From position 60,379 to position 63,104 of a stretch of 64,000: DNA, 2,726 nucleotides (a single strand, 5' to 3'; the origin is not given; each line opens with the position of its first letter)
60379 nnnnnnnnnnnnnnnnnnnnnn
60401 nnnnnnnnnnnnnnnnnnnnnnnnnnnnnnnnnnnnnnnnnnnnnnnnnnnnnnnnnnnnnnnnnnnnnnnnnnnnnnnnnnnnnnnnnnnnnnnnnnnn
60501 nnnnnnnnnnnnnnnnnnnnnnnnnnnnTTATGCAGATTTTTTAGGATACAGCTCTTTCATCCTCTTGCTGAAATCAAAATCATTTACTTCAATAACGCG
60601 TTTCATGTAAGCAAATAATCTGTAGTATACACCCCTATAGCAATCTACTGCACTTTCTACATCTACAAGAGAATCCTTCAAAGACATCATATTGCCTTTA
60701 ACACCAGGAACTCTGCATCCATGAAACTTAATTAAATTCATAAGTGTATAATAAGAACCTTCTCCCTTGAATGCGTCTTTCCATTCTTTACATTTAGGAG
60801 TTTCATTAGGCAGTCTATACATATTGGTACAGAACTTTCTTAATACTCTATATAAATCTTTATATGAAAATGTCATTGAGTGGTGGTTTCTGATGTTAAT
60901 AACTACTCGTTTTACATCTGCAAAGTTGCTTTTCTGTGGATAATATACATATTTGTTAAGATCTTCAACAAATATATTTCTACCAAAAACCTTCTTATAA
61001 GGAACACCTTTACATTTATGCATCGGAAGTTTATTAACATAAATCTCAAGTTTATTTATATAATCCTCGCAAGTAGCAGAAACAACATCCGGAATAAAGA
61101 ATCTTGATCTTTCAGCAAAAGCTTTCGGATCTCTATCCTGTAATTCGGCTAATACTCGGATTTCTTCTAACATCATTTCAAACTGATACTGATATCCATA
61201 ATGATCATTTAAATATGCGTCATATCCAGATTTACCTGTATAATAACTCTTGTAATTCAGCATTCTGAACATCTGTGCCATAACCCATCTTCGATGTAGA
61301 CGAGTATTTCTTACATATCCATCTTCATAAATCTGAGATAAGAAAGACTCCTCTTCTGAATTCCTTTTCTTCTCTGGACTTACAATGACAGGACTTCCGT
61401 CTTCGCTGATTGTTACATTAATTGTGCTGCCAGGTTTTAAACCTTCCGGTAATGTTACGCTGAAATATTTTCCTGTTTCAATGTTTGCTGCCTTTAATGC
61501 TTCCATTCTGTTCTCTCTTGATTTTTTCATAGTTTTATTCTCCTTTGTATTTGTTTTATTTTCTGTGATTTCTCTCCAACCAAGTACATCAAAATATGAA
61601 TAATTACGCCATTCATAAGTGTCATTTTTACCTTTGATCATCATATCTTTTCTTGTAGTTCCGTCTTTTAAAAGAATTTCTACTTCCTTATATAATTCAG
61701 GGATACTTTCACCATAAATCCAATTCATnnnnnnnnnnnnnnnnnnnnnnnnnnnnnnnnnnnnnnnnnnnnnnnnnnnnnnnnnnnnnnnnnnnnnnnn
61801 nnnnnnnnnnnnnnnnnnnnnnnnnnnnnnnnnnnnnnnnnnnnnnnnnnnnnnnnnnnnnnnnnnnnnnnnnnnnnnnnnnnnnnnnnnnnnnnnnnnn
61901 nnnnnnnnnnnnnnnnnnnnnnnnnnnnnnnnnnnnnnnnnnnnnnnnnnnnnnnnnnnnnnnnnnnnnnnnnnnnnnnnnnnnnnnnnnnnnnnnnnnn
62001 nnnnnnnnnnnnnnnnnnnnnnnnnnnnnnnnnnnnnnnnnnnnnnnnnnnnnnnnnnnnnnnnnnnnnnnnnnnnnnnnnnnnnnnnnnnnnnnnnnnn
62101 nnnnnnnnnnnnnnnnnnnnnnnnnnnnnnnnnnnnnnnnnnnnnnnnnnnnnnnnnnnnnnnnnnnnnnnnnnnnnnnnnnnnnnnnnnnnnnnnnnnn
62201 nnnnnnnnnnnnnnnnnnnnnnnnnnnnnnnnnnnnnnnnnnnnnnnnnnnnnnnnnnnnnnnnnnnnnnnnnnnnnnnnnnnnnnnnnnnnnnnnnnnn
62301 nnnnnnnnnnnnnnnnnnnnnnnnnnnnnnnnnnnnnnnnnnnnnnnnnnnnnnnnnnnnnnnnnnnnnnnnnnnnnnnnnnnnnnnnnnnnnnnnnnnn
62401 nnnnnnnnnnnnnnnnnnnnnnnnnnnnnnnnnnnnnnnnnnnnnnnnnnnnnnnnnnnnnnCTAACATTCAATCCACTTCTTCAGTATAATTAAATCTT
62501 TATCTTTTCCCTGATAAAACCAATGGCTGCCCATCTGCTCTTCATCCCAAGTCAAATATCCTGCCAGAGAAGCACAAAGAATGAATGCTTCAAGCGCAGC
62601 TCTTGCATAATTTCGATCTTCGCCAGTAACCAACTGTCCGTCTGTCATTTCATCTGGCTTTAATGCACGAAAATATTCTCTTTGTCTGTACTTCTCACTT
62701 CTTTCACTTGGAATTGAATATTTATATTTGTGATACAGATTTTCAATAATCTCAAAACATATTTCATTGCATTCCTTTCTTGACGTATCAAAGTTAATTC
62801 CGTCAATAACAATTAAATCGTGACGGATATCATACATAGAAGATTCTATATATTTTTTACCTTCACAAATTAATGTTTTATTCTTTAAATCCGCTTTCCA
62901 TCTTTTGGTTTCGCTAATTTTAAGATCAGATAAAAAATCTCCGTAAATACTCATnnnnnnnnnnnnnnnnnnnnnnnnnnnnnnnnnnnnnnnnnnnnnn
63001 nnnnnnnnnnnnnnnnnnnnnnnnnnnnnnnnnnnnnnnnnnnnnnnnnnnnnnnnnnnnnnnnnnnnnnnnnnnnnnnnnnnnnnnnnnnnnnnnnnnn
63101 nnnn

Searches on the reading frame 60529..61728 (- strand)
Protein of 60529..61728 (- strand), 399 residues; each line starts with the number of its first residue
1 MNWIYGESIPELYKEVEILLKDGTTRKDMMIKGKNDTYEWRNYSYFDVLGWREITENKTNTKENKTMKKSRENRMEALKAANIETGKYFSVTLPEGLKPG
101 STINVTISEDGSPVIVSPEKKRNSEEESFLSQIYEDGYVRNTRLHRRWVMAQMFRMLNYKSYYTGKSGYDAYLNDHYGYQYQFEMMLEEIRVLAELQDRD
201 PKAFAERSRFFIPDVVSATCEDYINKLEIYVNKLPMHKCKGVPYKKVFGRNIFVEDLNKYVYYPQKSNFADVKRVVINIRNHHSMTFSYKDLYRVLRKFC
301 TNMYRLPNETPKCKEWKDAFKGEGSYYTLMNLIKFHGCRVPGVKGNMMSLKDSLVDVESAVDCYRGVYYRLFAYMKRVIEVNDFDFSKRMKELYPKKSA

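Call 34: search_protein_families(library=pfam, proteins=[window:60529-61728:-], max_evalue=0.001)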
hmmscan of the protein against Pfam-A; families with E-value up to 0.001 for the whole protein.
window:60529-61728:- (399 aa): 0 families

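Call 56: search_protein_families(library=pfam, proteins=[window:60529-61728:-], max_evalue=0.1)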
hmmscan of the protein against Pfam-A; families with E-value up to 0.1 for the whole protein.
window:60529-61728:- (399 aa): 1 family
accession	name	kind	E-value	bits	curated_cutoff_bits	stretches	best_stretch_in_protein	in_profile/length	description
PF04014.23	MazE_antitoxin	-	0.011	16.1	24.7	1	96-122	21-46/48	Antidote-toxin recognition MazE, bacterial antitoxin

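Call 101: search_protein_families(library=phrogs, proteins=[window:60529-61728:-], max_evalue=0.001)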
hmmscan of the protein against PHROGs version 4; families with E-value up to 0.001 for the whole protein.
window:60529-61728:- (399 aa): 0 families

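Call 114: search_solved_structures(query=window:60529-61728:-, max_evalue=1)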
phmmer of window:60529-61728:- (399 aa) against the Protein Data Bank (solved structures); distinct sequences matched with E-value up to 1: 1.
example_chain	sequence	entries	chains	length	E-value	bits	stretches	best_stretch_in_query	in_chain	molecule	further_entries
3ose_A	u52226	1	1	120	0.89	11.6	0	186-257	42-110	Serine/threonine-protein kinase MARK1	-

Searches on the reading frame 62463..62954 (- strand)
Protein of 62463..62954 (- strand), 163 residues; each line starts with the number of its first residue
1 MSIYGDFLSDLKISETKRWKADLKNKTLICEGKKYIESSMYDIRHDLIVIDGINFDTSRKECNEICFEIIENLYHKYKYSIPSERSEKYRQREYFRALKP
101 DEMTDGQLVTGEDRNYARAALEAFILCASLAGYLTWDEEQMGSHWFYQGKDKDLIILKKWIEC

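Call 119: find_encoding_contigs(protein=window:62463-62954:-, flank=10000, max_places=2)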
Protein window:62463-62954:- (163 aa): 24 contigs read that carry it; 2 places shown.
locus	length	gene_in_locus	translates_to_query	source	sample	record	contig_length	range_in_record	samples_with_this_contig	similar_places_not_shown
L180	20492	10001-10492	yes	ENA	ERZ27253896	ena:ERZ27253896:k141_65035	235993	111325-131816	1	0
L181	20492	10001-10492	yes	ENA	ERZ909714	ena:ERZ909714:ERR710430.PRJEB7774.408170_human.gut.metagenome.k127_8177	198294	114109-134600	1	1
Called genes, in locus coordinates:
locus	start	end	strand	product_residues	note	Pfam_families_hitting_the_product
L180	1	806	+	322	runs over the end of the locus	PF06067:DUF932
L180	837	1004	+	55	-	-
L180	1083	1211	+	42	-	-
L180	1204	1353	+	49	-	-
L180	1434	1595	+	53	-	-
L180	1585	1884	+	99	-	-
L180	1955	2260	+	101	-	-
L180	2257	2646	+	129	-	-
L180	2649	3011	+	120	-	-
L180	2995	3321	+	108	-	-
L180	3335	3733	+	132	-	-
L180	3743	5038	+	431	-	PF00078:RVT_1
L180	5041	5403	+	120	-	-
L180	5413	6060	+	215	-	-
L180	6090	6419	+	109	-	-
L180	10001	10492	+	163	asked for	-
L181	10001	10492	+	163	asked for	-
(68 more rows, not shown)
